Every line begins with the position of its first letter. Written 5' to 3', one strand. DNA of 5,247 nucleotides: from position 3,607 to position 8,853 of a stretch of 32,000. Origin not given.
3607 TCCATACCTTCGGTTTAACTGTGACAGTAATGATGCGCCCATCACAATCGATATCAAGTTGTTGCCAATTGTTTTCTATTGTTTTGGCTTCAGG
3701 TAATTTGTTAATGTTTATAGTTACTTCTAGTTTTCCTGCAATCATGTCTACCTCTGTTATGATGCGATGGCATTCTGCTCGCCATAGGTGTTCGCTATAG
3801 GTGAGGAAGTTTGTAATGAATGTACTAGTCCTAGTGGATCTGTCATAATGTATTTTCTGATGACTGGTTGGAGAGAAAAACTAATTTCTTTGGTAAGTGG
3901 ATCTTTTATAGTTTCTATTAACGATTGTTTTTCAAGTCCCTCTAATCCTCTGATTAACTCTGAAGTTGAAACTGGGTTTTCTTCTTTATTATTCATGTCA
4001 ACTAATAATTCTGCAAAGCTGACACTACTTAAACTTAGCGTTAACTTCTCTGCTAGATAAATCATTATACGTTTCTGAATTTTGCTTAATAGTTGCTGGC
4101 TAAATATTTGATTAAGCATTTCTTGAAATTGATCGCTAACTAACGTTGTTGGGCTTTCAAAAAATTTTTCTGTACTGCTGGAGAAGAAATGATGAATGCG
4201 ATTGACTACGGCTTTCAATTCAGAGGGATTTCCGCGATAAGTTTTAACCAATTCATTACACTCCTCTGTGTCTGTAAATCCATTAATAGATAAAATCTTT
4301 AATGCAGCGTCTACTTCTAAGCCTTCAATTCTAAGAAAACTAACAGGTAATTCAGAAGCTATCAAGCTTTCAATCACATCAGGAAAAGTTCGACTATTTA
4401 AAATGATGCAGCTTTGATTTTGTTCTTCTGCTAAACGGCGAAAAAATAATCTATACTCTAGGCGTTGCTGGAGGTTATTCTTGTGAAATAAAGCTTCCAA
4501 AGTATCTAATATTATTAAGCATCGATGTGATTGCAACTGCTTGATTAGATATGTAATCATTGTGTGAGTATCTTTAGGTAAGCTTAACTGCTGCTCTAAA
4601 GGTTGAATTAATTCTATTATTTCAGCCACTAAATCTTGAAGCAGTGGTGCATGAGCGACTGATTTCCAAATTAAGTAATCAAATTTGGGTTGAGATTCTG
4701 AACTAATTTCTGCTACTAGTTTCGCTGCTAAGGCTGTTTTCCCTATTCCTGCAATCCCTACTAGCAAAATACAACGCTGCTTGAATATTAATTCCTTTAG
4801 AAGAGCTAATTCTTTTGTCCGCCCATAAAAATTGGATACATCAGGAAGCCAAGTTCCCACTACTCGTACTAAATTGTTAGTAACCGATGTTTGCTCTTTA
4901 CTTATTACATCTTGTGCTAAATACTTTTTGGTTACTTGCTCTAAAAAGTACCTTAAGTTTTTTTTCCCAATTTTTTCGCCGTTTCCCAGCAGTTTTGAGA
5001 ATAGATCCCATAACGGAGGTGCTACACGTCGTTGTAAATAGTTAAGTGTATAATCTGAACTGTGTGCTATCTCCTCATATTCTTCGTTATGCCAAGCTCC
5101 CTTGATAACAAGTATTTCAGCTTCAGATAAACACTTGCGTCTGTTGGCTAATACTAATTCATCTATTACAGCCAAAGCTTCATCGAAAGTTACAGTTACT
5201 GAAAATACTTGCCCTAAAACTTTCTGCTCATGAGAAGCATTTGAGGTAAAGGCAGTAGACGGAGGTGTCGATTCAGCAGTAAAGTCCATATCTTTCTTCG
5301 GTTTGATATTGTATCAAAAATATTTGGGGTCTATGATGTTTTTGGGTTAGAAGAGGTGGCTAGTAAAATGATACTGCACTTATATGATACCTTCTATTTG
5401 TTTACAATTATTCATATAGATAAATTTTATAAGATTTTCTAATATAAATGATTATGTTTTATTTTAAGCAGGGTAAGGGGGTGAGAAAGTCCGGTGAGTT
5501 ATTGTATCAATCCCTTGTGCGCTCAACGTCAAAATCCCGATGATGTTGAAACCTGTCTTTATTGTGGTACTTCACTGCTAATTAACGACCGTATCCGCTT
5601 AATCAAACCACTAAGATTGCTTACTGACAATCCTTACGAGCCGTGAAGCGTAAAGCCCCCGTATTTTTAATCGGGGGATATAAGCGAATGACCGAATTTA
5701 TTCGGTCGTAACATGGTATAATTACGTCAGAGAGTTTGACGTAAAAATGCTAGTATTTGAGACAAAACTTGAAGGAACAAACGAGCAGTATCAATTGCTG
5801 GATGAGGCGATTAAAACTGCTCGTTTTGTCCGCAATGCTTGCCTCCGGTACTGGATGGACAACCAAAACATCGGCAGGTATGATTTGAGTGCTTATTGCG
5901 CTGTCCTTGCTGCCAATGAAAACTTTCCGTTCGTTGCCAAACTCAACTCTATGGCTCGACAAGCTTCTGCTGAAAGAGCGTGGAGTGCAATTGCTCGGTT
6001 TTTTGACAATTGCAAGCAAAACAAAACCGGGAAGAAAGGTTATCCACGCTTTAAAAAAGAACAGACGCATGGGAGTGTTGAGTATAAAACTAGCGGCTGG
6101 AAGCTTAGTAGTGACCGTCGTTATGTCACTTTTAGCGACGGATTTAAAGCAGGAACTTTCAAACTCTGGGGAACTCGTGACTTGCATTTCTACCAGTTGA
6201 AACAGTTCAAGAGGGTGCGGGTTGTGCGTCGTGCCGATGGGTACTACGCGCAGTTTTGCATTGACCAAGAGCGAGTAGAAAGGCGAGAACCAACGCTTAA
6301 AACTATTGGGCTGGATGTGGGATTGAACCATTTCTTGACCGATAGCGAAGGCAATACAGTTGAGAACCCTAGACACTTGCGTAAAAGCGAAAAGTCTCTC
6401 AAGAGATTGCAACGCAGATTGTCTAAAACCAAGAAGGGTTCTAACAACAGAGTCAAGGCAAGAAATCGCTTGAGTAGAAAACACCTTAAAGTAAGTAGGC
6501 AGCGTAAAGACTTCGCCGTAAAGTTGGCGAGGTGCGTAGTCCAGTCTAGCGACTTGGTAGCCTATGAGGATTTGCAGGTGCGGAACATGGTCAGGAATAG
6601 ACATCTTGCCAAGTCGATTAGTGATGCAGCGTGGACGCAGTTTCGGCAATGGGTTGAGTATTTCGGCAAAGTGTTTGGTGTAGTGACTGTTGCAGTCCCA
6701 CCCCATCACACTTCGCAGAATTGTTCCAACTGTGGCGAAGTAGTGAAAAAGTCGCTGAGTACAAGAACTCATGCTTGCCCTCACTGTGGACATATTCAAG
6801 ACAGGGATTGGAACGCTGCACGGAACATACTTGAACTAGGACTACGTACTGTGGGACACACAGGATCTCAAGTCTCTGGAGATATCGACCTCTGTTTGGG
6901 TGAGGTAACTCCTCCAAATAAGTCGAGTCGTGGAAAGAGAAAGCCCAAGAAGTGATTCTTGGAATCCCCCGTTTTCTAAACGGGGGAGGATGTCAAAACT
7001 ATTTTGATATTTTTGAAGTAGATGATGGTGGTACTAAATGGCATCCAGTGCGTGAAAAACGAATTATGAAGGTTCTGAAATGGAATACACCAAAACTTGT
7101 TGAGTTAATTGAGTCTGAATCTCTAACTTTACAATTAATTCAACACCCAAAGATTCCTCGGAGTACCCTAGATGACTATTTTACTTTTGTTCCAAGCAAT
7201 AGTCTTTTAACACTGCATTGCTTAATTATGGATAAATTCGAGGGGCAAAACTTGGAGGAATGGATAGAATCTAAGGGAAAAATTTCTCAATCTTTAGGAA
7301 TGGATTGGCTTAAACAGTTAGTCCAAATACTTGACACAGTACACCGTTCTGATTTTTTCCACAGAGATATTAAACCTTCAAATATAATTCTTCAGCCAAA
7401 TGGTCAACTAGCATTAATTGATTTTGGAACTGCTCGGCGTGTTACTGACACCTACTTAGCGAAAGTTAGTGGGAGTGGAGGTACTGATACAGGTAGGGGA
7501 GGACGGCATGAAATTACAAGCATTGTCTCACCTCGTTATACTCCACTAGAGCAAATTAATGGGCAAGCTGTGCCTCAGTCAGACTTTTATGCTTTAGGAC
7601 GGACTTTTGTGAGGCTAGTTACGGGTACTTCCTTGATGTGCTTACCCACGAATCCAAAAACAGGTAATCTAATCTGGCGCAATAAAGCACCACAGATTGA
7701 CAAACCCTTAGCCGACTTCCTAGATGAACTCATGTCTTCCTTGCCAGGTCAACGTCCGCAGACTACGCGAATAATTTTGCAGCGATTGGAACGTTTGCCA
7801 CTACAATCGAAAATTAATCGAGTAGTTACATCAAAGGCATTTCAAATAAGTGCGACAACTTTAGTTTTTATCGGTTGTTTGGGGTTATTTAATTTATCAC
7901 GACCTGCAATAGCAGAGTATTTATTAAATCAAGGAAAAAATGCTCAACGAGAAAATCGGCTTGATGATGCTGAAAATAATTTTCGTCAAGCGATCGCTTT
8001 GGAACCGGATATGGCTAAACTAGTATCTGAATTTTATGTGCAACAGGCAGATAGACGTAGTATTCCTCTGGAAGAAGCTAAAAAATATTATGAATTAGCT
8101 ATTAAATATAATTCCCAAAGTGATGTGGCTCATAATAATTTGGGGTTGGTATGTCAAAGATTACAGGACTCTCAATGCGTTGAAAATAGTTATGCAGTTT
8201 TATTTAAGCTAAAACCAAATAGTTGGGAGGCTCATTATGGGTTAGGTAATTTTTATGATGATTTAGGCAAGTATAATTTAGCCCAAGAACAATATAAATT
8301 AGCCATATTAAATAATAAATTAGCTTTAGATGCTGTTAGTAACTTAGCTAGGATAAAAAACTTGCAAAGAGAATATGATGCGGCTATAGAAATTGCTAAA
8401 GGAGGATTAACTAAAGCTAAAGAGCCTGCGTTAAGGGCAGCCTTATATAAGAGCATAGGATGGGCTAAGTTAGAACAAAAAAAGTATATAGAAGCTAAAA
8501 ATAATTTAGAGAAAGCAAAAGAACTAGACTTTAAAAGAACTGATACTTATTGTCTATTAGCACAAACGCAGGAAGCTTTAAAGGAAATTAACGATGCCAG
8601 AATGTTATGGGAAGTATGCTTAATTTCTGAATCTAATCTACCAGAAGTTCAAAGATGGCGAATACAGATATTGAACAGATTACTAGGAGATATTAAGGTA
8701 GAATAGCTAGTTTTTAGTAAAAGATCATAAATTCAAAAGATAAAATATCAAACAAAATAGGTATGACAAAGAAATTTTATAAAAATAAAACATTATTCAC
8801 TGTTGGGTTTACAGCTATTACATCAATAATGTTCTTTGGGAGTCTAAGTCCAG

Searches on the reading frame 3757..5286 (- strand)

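Call 59: search_protein_families(library=pfam, proteins=[window:3757-5286:-])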
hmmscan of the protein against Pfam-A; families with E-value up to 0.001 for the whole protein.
window:3757-5286:- (509 aa): 8 families
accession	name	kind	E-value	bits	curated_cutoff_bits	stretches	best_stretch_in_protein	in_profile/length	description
PF00931.28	NB-ARC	-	9.5e-13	48.4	23.5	1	172-367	20-210/248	NB-ARC domain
PF05729.18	NACHT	-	4.4e-11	43.3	26.7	1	171-300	1-130/167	NACHT domain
PF13191.12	AAA_16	-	6.8e-10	40.1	32.6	1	152-266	1-144/167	AAA ATPase domain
PF20703.3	nSTAND1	-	3.9e-09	37.1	27.1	1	150-299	13-160/379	Novel STAND NTPase 1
PF13401.12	AAA_22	-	3.8e-08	34.2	27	1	169-273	4-102/130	AAA domain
PF25201.1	nSTAND6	-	9.1e-07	29.4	27.7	1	154-298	2-144/148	Novel STAND NTPase 6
PF20720.3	nSTAND3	-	6e-06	26.5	27.2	1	156-298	3-110/155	Novel STAND NTPase 3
PF00004.35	AAA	-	0.00014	22.7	21.2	1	173-307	1-116/131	ATPase family associated with various cellular activities (AAA)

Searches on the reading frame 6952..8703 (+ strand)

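Call 59: search_protein_families(library=pfam, proteins=[window:6952-8703:+])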
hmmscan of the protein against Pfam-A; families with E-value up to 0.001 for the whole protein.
window:6952-8703:+ (584 aa): 13 families
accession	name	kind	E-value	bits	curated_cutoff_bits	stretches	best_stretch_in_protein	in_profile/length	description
PF00069.31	Pkinase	-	1.8e-22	80.5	31.7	1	51-275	43-258/263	Protein kinase domain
PF00515.34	TPR_1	-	9.1e-10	38.4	27.8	0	426-452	2-28/34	Tetratricopeptide repeat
PF13181.12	TPR_8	-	2.2e-09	37.1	25.7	0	426-452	2-28/34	Tetratricopeptide repeat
PF07719.23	TPR_2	-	4.1e-09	36.3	27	0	321-353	1-33/34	Tetratricopeptide repeat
PF07714.23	PK_Tyr_Ser-Thr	-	1e-07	32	23.1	1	39-271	33-251/258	Protein tyrosine and serine/threonine kinase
PF13432.12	TPR_16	-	8.1e-07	29.8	32.7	0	430-483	2-55/65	Tetratricopeptide repeat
PF13424.12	TPR_12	-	1e-06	29.3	30.1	0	463-525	7-74/77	Tetratricopeptide repeat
PF03109.22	ABC1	-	6.6e-06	25.9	22.9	1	125-166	178-219/244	ABC1 atypical kinase-like domain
PF13414.12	TPR_11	-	2.1e-05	24.5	26.8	0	373-404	10-41/42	TPR repeat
PF14559.12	TPR_19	-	4.8e-05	24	25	0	507-550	2-45/68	Tetratricopeptide repeat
PF06293.20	Kdo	-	0.00013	21.9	21.3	1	91-164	94-172/207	Lipopolysaccharide kinase (Kdo/WaaP) family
PF01636.29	APH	-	0.00065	20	23.2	0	130-162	165-198/239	Phosphotransferase enzyme family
PF13431.12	TPR_17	-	0.00088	19.8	24.4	0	420-446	8-34/34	Tetratricopeptide repeat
